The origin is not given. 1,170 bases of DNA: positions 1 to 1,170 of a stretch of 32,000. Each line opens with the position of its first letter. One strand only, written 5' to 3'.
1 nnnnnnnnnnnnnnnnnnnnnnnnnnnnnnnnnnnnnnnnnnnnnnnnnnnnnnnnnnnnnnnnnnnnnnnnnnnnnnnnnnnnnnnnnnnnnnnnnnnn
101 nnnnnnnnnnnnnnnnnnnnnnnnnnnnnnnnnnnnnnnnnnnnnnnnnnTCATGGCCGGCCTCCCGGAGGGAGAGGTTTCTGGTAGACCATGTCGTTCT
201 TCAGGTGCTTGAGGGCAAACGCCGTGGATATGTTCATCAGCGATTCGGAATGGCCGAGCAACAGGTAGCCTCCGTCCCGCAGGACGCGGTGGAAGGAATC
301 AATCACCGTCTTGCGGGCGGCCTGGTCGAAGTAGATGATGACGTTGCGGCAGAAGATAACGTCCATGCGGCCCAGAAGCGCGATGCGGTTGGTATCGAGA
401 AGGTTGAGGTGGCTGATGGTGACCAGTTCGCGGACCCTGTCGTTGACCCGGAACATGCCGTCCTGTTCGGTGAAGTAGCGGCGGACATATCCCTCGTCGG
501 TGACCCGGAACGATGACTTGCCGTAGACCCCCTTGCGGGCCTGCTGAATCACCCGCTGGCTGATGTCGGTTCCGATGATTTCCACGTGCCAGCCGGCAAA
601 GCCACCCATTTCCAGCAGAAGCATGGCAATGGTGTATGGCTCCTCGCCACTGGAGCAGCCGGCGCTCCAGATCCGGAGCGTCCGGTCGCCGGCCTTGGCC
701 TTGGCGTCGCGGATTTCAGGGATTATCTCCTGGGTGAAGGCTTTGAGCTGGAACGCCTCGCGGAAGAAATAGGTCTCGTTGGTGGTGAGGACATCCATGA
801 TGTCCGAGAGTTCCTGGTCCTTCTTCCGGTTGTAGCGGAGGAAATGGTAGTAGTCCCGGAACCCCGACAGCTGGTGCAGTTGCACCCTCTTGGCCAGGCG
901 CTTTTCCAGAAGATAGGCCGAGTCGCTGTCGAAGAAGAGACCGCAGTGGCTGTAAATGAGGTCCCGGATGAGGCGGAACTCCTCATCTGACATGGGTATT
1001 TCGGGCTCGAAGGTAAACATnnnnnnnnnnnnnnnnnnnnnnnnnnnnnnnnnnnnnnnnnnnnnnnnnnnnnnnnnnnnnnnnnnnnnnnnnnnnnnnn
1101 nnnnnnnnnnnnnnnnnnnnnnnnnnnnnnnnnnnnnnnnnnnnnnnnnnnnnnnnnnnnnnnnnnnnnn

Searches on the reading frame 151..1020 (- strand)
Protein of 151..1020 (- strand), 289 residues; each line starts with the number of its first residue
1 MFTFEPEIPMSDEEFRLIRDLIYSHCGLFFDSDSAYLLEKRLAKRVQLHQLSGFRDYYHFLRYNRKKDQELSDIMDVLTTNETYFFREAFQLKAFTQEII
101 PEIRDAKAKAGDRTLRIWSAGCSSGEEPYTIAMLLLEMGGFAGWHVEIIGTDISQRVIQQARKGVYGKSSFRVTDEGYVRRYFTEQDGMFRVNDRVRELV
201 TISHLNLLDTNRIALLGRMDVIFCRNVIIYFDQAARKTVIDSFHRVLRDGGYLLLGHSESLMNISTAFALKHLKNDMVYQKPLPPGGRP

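Call 5: search_protein_families(library=pfam, proteins=[window:151-1020:-])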
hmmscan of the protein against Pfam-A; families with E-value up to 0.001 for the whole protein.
window:151-1020:- (289 aa): 6 families
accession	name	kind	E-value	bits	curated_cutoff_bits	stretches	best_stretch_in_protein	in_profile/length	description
PF01739.24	CheR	-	8.8e-59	198.7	27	1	81-270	1-188/195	CheR methyltransferase, SAM binding domain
PF03705.20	CheR_N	-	4.1e-13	49.2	27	1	13-64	1-52/53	CheR methyltransferase, all-alpha domain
PF08242.18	Methyltransf_12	-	8.2e-07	30.1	30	1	121-253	4-98/98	Methyltransferase domain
PF13847.12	Methyltransf_31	-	1.9e-06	28.1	27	0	217-261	73-115/145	Methyltransferase domain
PF13649.12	Methyltransf_25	-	3.1e-06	28.2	27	0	217-251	63-97/97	Methyltransferase domain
PF08241.18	Methyltransf_11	-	1.6e-05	25.9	21.2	0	218-254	60-94/95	Methyltransferase domain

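Call 6: search_protein_families(library=ncbifam, proteins=[window:151-1020:-])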
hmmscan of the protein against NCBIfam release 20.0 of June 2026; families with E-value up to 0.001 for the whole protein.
window:151-1020:- (289 aa): 1 family
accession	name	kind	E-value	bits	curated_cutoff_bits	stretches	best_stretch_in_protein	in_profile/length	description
NF007902.0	PRK10611.1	equivalog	1.3e-53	182.1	435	1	8-271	20-276/287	protein-glutamate O-methyltransferase CheR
